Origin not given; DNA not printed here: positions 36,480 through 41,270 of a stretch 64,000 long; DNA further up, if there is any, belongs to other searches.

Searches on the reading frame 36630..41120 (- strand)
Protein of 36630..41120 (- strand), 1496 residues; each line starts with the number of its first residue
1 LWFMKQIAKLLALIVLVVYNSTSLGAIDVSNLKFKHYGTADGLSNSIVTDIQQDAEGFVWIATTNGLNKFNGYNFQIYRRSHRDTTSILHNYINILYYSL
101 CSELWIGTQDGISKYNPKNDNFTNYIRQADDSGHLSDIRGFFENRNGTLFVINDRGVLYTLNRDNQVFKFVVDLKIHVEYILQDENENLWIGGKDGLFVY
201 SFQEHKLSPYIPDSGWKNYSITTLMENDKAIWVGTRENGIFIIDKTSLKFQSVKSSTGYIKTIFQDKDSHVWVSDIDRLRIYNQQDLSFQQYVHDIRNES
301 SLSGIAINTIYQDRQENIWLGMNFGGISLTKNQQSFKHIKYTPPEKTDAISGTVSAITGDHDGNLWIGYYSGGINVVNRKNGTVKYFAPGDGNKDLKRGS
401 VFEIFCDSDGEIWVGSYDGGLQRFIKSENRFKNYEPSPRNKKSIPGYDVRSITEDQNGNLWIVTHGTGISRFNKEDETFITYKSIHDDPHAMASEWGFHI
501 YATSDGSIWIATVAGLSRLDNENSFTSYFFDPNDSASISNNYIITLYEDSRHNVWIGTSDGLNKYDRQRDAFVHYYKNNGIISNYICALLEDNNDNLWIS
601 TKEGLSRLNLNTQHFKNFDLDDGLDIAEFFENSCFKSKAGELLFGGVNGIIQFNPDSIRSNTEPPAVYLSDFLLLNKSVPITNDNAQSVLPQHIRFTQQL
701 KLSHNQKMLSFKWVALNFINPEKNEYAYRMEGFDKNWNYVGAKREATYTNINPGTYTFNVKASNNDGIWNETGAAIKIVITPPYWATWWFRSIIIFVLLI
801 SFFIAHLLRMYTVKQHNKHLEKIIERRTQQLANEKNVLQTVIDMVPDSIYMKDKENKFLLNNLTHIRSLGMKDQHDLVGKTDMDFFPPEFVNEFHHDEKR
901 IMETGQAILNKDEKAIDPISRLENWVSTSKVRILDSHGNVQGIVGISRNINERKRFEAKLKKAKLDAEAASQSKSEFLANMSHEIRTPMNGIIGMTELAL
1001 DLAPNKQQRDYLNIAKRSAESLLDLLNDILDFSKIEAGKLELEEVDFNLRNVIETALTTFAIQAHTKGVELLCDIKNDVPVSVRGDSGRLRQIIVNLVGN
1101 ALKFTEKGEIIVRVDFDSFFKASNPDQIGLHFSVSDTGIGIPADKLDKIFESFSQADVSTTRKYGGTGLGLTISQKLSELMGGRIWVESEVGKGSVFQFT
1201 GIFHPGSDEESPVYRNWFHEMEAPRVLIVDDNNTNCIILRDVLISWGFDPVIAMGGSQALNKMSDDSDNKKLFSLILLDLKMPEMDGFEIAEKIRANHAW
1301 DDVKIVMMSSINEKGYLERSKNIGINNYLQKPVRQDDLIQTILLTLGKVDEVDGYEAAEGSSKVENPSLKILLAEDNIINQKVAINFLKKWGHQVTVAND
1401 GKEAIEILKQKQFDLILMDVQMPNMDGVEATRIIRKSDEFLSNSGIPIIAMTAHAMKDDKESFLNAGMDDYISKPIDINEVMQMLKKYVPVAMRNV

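Call 6: search_protein_families(library=pfam, proteins=[window:36630-41120:-], max_evalue=0.0001)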
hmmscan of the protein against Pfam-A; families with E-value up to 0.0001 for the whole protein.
window:36630-41120:- (1496 aa): 9 families
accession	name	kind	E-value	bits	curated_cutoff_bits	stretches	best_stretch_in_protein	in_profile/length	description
PF00072.30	Response_reg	-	8.5e-51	171.2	30.2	2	1371-1485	1-110/111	Response regulator receiver domain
PF07494.17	Reg_prop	-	1.6e-38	126.2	20.4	0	538-559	2-23/24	Two component regulator propeller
PF02518.31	HATPase_c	-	3.9e-30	105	26.4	1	1085-1200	1-106/111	Histidine kinase-, DNA gyrase B-, and HSP90-like ATPase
PF00512.31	HisKA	-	2.7e-23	82.2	26.9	1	973-1038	1-66/66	His Kinase A (phospho-acceptor) domain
PF07495.19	Y_Y_Y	-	1.6e-20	73.2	26.6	1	717-780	1-64/65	Y_Y_Y domain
PF08448.16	PAS_4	-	8.1e-11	42.6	23.1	1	844-955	3-110/110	PAS fold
PF23748.1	Beta-prop_LRRK2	-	2e-05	24.2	26.9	0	221-254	276-311/359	LRRK2 beta propeller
PF13426.13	PAS_9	-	3.6e-05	24.4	27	0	846-952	1-103/103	PAS domain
PF23198.2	PDE8A_N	-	8.4e-05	23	29.6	0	1368-1472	9-115/147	PDE8A-like, N-terminal domain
